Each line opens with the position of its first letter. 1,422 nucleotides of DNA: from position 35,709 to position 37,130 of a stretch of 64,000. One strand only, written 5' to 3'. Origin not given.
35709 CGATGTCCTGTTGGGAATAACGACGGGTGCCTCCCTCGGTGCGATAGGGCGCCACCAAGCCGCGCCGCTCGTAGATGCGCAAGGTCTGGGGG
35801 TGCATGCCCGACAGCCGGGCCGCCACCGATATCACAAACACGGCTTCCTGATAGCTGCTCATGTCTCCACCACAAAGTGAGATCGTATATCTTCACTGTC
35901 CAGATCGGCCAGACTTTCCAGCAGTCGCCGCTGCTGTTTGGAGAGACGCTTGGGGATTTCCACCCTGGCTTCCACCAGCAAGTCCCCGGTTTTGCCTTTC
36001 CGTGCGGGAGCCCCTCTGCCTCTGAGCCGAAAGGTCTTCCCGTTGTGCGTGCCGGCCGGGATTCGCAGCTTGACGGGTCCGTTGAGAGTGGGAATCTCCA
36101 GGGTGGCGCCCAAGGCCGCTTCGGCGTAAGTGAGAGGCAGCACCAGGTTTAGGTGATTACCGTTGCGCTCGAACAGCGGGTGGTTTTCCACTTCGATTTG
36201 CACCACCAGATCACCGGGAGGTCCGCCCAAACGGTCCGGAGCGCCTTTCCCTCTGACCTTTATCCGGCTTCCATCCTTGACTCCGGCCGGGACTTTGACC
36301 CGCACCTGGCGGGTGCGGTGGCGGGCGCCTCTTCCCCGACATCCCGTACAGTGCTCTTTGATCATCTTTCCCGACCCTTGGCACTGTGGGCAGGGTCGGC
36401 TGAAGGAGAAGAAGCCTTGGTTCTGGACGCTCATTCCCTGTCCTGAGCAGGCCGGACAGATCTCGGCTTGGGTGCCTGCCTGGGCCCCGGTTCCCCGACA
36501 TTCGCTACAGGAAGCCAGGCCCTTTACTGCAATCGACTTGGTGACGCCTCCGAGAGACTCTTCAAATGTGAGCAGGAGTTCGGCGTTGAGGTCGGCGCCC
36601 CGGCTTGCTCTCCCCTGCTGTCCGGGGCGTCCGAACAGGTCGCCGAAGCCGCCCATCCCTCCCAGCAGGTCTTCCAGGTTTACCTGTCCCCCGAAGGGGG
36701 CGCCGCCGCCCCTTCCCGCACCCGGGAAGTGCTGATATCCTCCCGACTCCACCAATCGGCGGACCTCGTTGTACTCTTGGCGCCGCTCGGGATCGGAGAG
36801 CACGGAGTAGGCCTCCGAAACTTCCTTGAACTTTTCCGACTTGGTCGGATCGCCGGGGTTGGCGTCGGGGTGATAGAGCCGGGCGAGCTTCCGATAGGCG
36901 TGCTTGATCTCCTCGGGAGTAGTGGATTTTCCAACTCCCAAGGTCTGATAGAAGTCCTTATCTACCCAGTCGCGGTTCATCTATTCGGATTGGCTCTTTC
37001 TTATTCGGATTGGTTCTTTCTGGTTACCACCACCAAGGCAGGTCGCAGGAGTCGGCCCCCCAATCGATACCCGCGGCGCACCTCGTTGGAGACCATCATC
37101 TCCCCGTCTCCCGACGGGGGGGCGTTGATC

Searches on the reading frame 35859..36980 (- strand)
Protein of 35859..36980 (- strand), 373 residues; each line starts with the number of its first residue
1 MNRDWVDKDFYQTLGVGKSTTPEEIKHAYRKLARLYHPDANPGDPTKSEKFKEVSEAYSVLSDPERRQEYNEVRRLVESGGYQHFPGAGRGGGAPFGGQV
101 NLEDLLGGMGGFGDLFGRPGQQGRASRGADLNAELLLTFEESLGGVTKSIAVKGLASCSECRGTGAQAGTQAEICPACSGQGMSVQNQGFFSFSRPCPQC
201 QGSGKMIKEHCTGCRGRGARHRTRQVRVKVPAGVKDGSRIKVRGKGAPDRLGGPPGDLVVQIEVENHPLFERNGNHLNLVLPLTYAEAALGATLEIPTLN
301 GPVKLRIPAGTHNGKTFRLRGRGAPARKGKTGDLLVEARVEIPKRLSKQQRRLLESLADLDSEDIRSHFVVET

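Call 86: search_protein_families(library=pfam, proteins=[window:35859-36980:-])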
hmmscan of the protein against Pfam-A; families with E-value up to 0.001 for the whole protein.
window:35859-36980:- (373 aa): 4 families
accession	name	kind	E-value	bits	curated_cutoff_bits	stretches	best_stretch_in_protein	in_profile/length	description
PF01556.23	DnaJ_C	-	9.9e-45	152.7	26.6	1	132-343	2-152/152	DnaJ C terminal domain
PF00226.36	DnaJ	-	3.6e-26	91.5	27.8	1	9-71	1-63/63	DnaJ domain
PF00684.25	DnaJ_CXXCXGXG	-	5.9e-14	52.5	32.7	1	158-218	1-65/65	DnaJ central domain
PF15777.11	Anti-TRAP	-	1.3e-05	25.6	32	1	157-189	12-47/59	Tryptophan RNA-binding attenuator protein inhibitory protein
